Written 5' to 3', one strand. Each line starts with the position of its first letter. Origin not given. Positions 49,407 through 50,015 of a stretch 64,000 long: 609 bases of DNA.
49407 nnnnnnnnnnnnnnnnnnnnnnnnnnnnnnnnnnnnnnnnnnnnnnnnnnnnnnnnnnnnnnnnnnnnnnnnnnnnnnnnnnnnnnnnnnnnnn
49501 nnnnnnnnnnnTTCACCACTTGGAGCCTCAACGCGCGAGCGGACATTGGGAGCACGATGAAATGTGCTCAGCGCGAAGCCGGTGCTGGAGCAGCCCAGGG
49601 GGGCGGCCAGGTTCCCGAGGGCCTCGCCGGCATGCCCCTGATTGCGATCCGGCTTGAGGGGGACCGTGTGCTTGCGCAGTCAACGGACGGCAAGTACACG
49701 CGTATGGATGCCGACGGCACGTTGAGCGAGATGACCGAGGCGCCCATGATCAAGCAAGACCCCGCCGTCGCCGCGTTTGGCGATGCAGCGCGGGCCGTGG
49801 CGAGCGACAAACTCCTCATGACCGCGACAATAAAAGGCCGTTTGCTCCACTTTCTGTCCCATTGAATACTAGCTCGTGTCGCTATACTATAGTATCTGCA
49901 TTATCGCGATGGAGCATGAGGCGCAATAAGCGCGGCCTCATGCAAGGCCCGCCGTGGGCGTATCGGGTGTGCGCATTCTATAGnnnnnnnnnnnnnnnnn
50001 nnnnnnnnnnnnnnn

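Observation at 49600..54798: About 205-bp direct repeats, a duplicated 5' fragment of gene 54397..56478, bracket the 5-kb NTPase island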

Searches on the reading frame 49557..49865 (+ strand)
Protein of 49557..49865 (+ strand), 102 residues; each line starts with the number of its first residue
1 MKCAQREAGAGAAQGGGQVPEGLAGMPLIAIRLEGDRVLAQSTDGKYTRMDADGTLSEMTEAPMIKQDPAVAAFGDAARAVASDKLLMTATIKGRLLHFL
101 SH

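Call 7: search_protein_families(library=pfam, proteins=[window:49557-49865:+], max_evalue=0.01)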
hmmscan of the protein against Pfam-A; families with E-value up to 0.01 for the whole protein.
window:49557-49865:+ (102 aa): 0 families

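Call 26: search_protein_families(library=padloc, proteins=[window:49557-49862:+], max_evalue=0.01)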
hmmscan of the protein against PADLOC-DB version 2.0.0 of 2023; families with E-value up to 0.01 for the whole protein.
window:49557-49862:+ (102 aa): 0 families

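Call 27: search_protein_families(library=ncbifam, proteins=[window:49557-49862:+], max_evalue=0.01)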
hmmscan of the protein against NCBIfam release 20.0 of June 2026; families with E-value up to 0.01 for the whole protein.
window:49557-49862:+ (102 aa): 0 families

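Call 63: find_encoding_contigs(protein=window:49557-49865:+, flank=10000, max_places=10)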
Protein window:49557-49865:+ (102 aa): no gene with exactly this product is on record in the collection.

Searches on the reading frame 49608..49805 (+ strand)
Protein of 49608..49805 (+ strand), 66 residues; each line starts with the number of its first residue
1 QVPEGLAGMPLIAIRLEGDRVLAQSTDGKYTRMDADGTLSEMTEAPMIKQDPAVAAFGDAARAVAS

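Call 20: find_homologous_proteins(query=window:49608-49805:+, max_evalue=10)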
Query seq(66 aa) (66 aa): 1 proteins with E <= 10 among 2 candidates.
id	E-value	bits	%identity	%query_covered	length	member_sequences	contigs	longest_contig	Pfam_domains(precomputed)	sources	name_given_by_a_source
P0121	2.3e-33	130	100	100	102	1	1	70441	-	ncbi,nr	ncbi:MAG: hypothetical protein HYV27_00800 [Candidatus Hydrogenedentes bacterium]|nr:hypothetical pr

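Call 21: find_related_loci(query=window:49608-49805:+, collection=metagenome_contigs, flank=10000)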
Query seq(66 aa) (66 aa) in metagenome_contigs; peptide patterns used: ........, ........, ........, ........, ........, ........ (x = any residue, [..] = any of these).
600 stretches matched a pattern, but none encodes a relative of the query by tblastn (E <= 1e-3).
